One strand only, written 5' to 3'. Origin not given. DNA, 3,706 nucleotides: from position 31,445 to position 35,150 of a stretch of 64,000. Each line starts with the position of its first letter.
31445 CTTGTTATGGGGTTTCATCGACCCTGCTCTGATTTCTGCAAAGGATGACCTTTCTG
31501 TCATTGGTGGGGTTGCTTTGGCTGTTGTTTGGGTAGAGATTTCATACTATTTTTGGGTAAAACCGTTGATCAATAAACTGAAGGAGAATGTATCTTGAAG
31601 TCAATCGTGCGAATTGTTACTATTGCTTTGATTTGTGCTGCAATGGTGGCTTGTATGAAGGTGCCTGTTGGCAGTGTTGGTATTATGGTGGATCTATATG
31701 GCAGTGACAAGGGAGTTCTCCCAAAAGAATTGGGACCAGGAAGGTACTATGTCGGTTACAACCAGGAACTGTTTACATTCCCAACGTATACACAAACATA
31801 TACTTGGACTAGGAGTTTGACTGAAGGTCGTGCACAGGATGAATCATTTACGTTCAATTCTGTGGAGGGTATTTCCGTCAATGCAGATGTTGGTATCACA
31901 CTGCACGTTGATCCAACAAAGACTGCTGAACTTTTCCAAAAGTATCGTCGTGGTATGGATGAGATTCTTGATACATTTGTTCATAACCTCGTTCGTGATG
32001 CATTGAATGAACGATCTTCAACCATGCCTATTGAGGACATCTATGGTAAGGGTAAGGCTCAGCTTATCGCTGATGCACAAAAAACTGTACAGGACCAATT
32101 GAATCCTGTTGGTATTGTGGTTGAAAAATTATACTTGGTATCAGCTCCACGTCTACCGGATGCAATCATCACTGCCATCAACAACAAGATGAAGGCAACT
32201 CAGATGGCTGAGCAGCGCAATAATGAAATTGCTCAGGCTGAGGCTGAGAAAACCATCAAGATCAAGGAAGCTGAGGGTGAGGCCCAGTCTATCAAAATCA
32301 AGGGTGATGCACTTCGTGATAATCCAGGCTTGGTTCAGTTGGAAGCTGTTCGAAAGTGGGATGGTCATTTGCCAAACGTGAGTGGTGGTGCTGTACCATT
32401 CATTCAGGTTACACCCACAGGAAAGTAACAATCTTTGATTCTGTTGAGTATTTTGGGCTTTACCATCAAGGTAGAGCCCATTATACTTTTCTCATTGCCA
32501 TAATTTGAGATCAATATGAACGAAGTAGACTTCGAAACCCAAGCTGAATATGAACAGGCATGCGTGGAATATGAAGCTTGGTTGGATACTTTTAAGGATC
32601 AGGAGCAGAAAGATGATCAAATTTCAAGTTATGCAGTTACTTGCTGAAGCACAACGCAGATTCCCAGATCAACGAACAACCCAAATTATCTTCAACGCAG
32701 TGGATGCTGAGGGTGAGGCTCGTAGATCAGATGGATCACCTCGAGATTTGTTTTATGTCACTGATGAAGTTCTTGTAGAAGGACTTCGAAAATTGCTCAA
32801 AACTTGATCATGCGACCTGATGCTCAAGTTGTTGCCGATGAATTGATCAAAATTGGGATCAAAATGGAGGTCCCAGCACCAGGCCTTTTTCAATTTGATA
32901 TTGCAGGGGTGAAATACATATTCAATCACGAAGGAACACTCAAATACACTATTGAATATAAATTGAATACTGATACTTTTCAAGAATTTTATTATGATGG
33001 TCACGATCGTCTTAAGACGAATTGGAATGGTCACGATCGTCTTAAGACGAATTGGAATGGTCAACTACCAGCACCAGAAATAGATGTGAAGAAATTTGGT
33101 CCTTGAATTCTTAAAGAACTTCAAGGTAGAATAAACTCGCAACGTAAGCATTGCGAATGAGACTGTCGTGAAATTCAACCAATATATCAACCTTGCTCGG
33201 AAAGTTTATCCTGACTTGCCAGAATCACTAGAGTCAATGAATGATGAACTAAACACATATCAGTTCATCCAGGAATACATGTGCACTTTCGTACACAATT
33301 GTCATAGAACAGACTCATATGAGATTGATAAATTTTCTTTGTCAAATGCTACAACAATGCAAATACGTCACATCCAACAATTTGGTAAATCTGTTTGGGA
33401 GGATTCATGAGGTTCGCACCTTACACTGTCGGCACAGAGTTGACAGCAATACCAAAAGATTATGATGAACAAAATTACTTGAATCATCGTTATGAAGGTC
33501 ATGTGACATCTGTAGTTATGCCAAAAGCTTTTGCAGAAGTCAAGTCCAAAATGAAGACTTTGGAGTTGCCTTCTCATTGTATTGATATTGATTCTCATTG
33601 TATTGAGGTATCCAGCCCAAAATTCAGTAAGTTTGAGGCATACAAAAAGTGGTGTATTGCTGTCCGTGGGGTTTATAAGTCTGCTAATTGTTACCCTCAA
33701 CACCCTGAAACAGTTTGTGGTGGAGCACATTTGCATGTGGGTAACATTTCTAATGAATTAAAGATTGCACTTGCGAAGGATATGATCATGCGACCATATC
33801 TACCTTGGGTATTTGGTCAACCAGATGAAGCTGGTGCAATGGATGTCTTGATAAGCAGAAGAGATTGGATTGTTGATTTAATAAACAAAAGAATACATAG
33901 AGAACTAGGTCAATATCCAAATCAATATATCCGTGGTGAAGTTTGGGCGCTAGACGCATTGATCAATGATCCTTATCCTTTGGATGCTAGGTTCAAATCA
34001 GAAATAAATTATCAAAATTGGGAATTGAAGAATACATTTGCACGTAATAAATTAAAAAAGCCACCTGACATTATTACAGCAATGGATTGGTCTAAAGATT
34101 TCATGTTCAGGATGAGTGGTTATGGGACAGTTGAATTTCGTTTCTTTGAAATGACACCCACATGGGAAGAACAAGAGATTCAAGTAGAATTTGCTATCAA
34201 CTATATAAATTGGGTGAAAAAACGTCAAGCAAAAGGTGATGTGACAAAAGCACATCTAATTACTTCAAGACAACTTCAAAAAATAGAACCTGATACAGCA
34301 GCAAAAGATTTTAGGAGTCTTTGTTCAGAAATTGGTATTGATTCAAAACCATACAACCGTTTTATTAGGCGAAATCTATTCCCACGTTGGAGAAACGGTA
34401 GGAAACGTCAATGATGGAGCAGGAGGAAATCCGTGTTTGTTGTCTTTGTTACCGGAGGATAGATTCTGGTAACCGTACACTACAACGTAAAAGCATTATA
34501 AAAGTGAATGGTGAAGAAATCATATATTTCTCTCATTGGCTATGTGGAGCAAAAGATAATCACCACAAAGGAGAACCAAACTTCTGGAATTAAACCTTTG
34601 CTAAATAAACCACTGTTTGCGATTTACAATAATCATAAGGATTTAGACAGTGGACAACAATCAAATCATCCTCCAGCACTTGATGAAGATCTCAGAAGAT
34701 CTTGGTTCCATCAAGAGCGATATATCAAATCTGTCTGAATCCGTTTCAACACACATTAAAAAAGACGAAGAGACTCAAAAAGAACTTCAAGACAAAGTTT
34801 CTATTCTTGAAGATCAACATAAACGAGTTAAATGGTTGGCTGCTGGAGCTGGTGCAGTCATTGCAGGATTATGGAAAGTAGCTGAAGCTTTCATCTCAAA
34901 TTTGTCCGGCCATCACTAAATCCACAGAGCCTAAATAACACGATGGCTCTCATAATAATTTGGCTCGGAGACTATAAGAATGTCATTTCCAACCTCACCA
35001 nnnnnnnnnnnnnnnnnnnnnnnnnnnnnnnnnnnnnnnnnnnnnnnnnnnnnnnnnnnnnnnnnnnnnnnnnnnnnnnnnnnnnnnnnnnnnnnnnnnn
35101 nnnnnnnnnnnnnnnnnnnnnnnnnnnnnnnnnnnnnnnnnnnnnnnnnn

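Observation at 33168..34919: GCS2/glutamine-synthetase-fold amidoligase with small Cys-rich and membrane-associated neighbours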

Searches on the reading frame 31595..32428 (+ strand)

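Call 3: search_protein_families(library=pfam, proteins=[window:31595-32428:+], max_evalue=0.1)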
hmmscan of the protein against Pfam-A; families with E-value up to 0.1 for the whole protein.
window:31595-32428:+ (277 aa): 1 family
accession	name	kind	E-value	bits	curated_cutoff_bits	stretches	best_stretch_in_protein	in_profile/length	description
PF01145.31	Band_7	-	1.5e-26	94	23.6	1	22-219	2-176/176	SPFH domain / Band 7 family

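Call 4: search_protein_families(library=phrogs, proteins=[window:31595-32428:+], max_evalue=0.01)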
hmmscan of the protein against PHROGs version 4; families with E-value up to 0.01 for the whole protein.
window:31595-32428:+ (277 aa): 3 families
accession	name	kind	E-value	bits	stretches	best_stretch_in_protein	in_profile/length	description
phrog_200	-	other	1.5e-75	255.7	1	1-273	81-360/379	lipoprotein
phrog_38808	-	unknown function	1.7e-14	54.8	1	221-272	15-67/68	-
phrog_21428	-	unknown function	1.2e-08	35.8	1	1-61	2-61/63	-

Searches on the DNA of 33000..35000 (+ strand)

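Call 9: search_dna_similar(query=window:33000-35000:+, collection=phages, mode=distant, max_rows=20)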
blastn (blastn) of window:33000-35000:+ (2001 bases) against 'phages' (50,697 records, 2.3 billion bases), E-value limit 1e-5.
No match.

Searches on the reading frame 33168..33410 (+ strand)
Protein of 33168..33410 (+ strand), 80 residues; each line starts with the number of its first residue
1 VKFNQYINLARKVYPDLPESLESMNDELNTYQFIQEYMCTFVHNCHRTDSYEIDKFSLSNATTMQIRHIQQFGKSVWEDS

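Call 3: search_protein_families(library=pfam, proteins=[window:33168-33410:+], max_evalue=0.1)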
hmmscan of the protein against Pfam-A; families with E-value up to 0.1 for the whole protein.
window:33168-33410:+ (80 aa): 1 family
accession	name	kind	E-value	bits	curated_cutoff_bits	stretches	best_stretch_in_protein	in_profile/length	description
PF18408.7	zf_Hakai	-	0.011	15.9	26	1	37-48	4-15/32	C2H2 Hakai zinc finger domain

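Call 4: search_protein_families(library=phrogs, proteins=[window:33168-33410:+], max_evalue=0.01)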
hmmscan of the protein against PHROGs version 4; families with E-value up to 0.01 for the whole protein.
window:33168-33410:+ (80 aa): 0 families

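Call 6: search_protein_families(library=ncbifam, proteins=[window:33168-33410:+], max_evalue=10)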
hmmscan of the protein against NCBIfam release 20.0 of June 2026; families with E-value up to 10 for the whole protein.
window:33168-33410:+ (80 aa): 1 family
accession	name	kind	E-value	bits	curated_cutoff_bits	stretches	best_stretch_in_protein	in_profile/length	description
NF009563.0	PRK13019.1-3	equivalog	0.084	12.8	117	1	8-52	18-60/101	ATP-dependent Clp protease adapter ClpS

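Call 71: find_homologous_proteins(query=window:33168-33410:+, max_evalue=0.01)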
Query window:33168-33410:+: no candidate shares three 5-residue words with the query. No homologue found.

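Call 73: find_related_loci(query=A4, collection=viral_contigs, flank=3000)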
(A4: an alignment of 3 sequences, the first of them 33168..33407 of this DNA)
Query A4 (80 aa) in viral_contigs; peptide patterns used: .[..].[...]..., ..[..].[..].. (x = any residue, [..] = any of these).
150 stretches matched a pattern, but none encodes a relative of the query by tblastn (E <= 1e-3).

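Call 74: find_related_loci(query=A4, collection=metagenome_contigs, flank=3000)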
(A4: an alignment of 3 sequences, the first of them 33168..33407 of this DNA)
Query A4 (80 aa) in metagenome_contigs; peptide patterns used: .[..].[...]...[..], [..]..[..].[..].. (x = any residue, [..] = any of these).
441 stretches matched a pattern, but none encodes a relative of the query by tblastn (E <= 1e-3).

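Call 86: predict_structure(protein=window:33168-33407:+)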
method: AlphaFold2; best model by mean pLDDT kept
length: 80 residues; sequences in the alignment: 1
mean_pLDDT: 68.8   pTM: 0.60
mean pLDDT of the five models: 68.8, 65.2, 55.3, 51.4, 44.9
residues with pLDDT >= 90: 0; 70-90: 45; 50-70: 26; < 50: 9
segments of 3 or more residues with pLDDT < 50: 47-49, 54-59
pLDDT, mean of each block of 10 residues (from residue 1): 80 78 76 74 53 49 68 72
secondary structure, 60 per line:
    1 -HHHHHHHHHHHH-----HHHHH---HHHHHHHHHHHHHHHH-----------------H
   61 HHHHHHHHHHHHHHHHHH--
elements in order: H2-13 H19-23 H27-42 H60-78
